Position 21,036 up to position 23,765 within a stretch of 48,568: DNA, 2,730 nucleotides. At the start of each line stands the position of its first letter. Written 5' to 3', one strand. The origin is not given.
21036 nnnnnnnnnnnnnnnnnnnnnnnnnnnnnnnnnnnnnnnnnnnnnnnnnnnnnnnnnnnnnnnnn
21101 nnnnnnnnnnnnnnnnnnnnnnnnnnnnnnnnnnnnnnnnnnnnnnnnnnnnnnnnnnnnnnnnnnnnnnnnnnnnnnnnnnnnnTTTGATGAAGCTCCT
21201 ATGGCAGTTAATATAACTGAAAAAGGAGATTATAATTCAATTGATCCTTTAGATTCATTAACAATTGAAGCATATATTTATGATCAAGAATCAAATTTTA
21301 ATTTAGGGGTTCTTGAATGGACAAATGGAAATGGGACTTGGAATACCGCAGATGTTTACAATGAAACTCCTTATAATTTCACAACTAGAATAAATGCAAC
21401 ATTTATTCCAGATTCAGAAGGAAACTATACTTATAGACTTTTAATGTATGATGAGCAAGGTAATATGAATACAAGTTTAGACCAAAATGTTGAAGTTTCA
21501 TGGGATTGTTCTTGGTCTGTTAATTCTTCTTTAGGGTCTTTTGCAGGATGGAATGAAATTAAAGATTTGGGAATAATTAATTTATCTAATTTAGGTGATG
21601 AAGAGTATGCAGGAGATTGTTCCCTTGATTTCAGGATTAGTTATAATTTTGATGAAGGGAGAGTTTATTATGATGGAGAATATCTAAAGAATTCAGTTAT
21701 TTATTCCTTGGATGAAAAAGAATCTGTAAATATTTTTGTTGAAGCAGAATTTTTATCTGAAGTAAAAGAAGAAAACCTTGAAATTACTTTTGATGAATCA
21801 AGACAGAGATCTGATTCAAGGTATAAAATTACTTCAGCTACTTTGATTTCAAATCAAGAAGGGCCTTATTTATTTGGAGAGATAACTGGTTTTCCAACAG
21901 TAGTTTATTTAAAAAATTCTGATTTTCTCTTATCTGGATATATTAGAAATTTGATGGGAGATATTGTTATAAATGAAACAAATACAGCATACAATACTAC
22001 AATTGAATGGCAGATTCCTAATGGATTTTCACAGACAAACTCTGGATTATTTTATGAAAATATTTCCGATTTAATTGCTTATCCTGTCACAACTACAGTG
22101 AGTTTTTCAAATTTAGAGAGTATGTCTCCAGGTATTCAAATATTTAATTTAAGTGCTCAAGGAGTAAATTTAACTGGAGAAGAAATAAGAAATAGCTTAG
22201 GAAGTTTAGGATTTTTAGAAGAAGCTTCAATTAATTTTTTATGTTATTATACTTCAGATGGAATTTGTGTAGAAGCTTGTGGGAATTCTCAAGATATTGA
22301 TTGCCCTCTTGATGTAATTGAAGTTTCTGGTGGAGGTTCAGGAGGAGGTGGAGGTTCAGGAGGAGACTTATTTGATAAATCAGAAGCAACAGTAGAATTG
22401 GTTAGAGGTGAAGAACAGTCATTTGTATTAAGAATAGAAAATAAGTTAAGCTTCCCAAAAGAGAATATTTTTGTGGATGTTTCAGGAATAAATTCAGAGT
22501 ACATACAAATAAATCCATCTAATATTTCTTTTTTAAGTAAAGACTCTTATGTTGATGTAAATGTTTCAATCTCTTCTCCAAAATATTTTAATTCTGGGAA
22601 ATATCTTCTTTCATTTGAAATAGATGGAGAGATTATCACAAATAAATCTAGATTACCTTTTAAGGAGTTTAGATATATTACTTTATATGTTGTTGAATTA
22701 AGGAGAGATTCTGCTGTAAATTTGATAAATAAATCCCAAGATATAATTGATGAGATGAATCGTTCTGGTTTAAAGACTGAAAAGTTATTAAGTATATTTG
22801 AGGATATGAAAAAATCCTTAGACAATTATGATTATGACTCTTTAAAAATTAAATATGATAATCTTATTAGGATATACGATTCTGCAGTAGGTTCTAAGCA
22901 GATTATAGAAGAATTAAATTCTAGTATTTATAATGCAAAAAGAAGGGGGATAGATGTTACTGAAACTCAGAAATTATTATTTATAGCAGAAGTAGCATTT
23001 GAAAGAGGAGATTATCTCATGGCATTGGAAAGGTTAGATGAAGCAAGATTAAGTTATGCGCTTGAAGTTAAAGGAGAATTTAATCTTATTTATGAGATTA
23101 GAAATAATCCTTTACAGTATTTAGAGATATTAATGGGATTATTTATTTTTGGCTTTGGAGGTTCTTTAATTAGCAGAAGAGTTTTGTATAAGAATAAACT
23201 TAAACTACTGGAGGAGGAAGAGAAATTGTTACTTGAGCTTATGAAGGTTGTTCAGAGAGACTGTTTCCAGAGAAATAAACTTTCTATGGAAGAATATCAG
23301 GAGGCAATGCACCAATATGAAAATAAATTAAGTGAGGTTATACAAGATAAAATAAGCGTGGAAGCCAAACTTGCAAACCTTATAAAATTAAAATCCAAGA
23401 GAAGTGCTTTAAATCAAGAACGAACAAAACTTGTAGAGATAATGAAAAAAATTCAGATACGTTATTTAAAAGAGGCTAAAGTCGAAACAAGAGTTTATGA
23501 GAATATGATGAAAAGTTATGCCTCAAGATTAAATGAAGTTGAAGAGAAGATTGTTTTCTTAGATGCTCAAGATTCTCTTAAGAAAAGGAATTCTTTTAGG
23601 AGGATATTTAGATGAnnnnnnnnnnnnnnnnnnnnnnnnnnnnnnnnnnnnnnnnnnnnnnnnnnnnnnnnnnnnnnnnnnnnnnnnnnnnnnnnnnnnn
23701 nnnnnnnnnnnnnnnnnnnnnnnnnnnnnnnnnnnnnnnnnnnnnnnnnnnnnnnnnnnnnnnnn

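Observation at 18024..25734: Candidate undescribed envelope-spanning module: giant surface protein, paralogous anchor, 2-TM protein and KaiC-like ATPase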

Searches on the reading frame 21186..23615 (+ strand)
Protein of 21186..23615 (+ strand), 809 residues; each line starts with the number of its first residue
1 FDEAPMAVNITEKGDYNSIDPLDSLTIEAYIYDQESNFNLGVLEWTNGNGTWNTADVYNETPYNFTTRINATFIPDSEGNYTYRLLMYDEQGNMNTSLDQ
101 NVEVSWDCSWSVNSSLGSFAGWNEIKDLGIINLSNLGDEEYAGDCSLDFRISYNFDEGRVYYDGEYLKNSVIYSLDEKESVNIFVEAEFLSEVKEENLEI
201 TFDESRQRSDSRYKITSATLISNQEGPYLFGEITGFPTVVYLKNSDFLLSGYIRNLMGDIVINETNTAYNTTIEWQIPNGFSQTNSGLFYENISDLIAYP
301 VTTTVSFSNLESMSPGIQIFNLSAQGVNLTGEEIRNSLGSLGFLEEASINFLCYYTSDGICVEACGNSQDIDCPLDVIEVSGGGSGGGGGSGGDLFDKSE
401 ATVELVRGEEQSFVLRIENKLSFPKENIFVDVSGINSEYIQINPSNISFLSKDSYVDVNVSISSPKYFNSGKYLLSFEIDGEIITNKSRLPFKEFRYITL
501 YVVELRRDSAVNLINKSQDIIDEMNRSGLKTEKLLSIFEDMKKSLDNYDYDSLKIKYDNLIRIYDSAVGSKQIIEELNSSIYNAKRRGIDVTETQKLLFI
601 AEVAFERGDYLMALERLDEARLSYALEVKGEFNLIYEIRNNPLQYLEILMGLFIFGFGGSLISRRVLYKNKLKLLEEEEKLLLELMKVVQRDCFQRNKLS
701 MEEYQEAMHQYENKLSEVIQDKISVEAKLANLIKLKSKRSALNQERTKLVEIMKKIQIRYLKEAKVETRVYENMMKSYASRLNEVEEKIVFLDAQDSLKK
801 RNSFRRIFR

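Call 39: find_homologous_proteins(query=window:21186-23615:+, max_evalue=0.001)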
Query window:21186-23615:+ (809 aa): 35 proteins with E <= 0.001 among 8000 candidates.
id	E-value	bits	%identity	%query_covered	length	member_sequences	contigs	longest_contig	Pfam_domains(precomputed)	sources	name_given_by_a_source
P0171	5.3e-222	757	45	100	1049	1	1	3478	-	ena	-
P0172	5.5e-216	738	45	99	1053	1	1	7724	-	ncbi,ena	-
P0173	4.9e-213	728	49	98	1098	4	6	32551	-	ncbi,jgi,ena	-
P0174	4.5e-206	705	44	98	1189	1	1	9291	-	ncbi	ncbi:MAG: hypothetical protein RL557_1012 [archaeon]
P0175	5.9e-202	691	43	99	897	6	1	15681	-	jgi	-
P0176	4.8e-199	682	42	96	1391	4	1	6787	-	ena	-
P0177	1.9e-197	676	42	97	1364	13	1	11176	PF00754.32,PF07738.20,PF22633.4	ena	-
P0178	4.9e-193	662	42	99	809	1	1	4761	-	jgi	jgi:hypothetical protein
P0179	3.8e-191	655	42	97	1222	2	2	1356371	PF13385.14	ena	-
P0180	3.8e-189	649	41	98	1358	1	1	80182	PF13385.14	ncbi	-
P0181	8.0e-186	638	46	84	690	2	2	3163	-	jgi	jgi:hypothetical protein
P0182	1.3e-183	631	40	97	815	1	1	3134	-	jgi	jgi:hypothetical protein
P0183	4.6e-182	625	48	81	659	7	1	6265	-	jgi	jgi:hypothetical protein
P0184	2.2e-177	610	40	95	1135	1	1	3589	PF19077.7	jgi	-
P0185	3.0e-176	606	43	88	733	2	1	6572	-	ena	-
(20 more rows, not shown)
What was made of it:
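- Hypervariable head domains (call 39) fit an adhesin or receptor better than a stator.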

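Call 56: predict_structure(alignment_id=A5)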
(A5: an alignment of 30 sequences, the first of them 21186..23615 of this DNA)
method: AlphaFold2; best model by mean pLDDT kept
length: 809 residues; sequences in the alignment: 30
mean_pLDDT: 81.8   pTM: 0.37
mean pLDDT of the five models: 81.8, 81.0, 78.5, 78.3, 75.8
residues with pLDDT >= 90: 238; 70-90: 469; 50-70: 70; < 50: 32
segments of 3 or more residues with pLDDT < 50: 377-399, 805-809
pLDDT, mean of each block of 10 residues (from residue 1): 76 62 83 81 85 84 76 84 88 86 78 88 91 83 78 89 77 85 93 90 85 89 89 90 90 89 87 91 85 90 92 90 92 82 89 84 83 61 28 36 74 81 84 77 86 85 75 82 77 80 85 94 91 90 90 93 93 93 83 93 92 93 81 61 71 76 85 88 84 79 80 80 79 68 82 82 71 78 84 70 49
secondary structure, 60 per line:
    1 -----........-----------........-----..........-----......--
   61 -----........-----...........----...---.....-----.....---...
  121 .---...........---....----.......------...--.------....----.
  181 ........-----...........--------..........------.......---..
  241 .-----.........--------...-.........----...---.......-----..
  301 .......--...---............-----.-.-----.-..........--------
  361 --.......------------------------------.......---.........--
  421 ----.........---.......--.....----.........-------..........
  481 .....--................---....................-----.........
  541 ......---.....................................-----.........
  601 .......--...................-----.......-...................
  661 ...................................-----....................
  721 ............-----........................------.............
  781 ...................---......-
elements in order (helices of 4 or more, strands of 3 or more residues): E6-13 E25-32 E38-47 E53-58 E66-73 E79-89 E94-96 E100-104 E110-114 E118-121 E125-135 H139-142 E147-153 E160-162 E172-175 E180-188 E194-204 E213-222 E229-235 E239-241 E247-255 E268-276 E281-283 E287-293 E299-307 E316-327 E343-352 H363-369 E400-406 E410-418 E425-433 E440-443 E446-450 E455-463 E471-485 E488-503 H507-526 H532-546 H550-586 H592-607 H610-628 H634-640 H642-695 H701-732 H738-761 H768-799 H803-808
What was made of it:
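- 21186..22694 (+): g1 conserved base (aa 1045-1547): about five beta-sandwich domains, a Gly-rich linker (aa 1426-1437) and one more beta-sandwich. AF2 model with mean pLDDT 81.8 (call 56).
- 23118..23174 (+): g1 transmembrane helix (aa 1689-1707). Helix in the AF2 model (call 56).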

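Call 59: fold_search(model_id=the predicted structure, library=pdb)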
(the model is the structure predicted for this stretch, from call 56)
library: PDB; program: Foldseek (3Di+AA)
matches with E <= 10: 1837; with E <= 0.001: 176
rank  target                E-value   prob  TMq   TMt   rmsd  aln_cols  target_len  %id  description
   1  9ijj_h                1.9e-16  1.00  0.13  0.08  42.8       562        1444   11  In situ structure of the central apparatus in mouse sperm axoneme. (released 2025-06-04)
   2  7som_D                1.5e-15  1.00  0.14  0.08  37.9       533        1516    8  Ciliary C2 central pair apparatus isolated from Chlamydomonas reinhardtii (released 2022-04-13)
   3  9ijj_E                9.9e-15  1.00  0.13  0.18  30.4       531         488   10  In situ structure of the central apparatus in mouse sperm axoneme. (released 2025-06-04)
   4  7sqc_O0               4.4e-14  1.00  0.15  0.12  36.3       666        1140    9  Ciliary C1 central pair apparatus isolated from Chlamydomonas reinhardtii (released 2022-04-13)
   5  9ijj_C                6.2e-14  1.00  0.14  0.12  27.1       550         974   12  In situ structure of the central apparatus in mouse sperm axoneme. (released 2025-06-04)
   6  9ijj_4I               1.2e-13  1.00  0.12  0.04  37.5       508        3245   12  In situ structure of the central apparatus in mouse sperm axoneme. (released 2025-06-04)
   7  9ijj_4A               2.3e-13  1.00  0.13  0.05  46.0       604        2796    8  In situ structure of the central apparatus in mouse sperm axoneme. (released 2025-06-04)
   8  7sqc_F0               4.6e-12  1.00  0.11  0.25  23.0       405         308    9  Ciliary C1 central pair apparatus isolated from Chlamydomonas reinhardtii (released 2022-04-13)
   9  9ijj_4H               2.5e-11  1.00  0.12  0.03  42.3       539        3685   10  In situ structure of the central apparatus in mouse sperm axoneme. (released 2025-06-04)
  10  4rtd                  2.7e-11  1.00  0.11  0.09  22.4       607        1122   10  Escherichia coli alpha-2-macroglobulin activated by porcine elastase (released 2015-07-15)
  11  8cml_E                7.1e-11  1.00  0.11  0.13  21.4       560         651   11  Cryo-EM structure of complement C5 in complex with nanobodies UNbC5-1 and UNbC5-2 (released 2023-09-27)
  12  5a42                  1.6e-10  1.00  0.14  0.08  25.2       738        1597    8  Cryo-EM single particle 3D reconstruction of the native conformation of E. coli alpha-2-macroglobulin (ECAM) (released 2015-07-29)
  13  8t2v_A                2.0e-10  1.00  0.16  0.15  21.0       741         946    8  Cryo-EM Structures of Full-length Integrin alphaIIbbeta3 in Native Lipids (released 2023-07-26)
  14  3f85                  3.5e-10  1.00  0.13  0.20  30.7       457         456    9  Structure of fusion complex of homo trimeric major pilin subunits CfaB of CFA/I fimbirae from ETEC E. coli (released 2009-08-11)
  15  7sqc_T3               3.6e-10  1.00  0.13  0.28  22.3       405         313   10  Ciliary C1 central pair apparatus isolated from Chlamydomonas reinhardtii (released 2022-04-13)
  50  7ptp_A                2.5e-07  1.00  0.10  0.11  27.0       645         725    9  In-situ structure of pentameric S-layer protein (released 2021-12-15)
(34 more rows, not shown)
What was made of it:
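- On S-layer pair SlaA/SlaB: Foldseek matches to S-layer entries are generic (TM-score about 0.1, call 59).
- Closest known: Integrins. Same: Integrin alpha chains are among the Foldseek hits (call 59).
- Foldseek hits include S-layer proteins SbsC and the Haloferax S-layer entry 7ptp (call 59). Those hits are generic Ig-array matches with TM-scores of about 0.1 (call 59).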

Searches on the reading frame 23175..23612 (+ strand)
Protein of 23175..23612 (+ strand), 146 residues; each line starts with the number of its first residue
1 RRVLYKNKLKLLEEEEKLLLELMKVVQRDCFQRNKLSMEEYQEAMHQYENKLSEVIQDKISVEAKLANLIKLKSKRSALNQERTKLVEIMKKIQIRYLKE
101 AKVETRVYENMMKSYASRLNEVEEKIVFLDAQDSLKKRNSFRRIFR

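Call 45: search_protein_families(library=pfam, proteins=[window:23175-23612:+], max_evalue=10)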
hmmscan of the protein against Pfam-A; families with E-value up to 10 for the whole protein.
seq(146 aa): 7 families
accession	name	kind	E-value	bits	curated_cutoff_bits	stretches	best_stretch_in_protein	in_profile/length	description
PF21121.2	Nup49_C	-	0.066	14.2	28.5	1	39-83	11-60/87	Nucleoporin Nup49 C-terminal helical region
PF25802.1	WWC1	-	0.36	11.2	27.8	1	6-93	43-124/135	WWC1-like, helical hairpin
PF25223.1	DUF7841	-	0.99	10.1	25.2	1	7-53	12-56/114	Domain of unknown function (DUF7841)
PF16566.10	CREPT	-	1.3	9.5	29.3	1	34-98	49-111/147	Cell-cycle alteration and expression-elevated protein in tumour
PF02601.20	Exonuc_VII_L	-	2.7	7.8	35.9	1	21-136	155-276/315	Exonuclease VII, large subunit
PF04961.17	FTCD_C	-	3.5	7.8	24.5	1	67-125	37-95/182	Formiminotransferase-cyclodeaminase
PF20042.4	DUF6444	-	4.4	8.5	27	1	99-142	12-50/85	Family of unknown function (DUF6444)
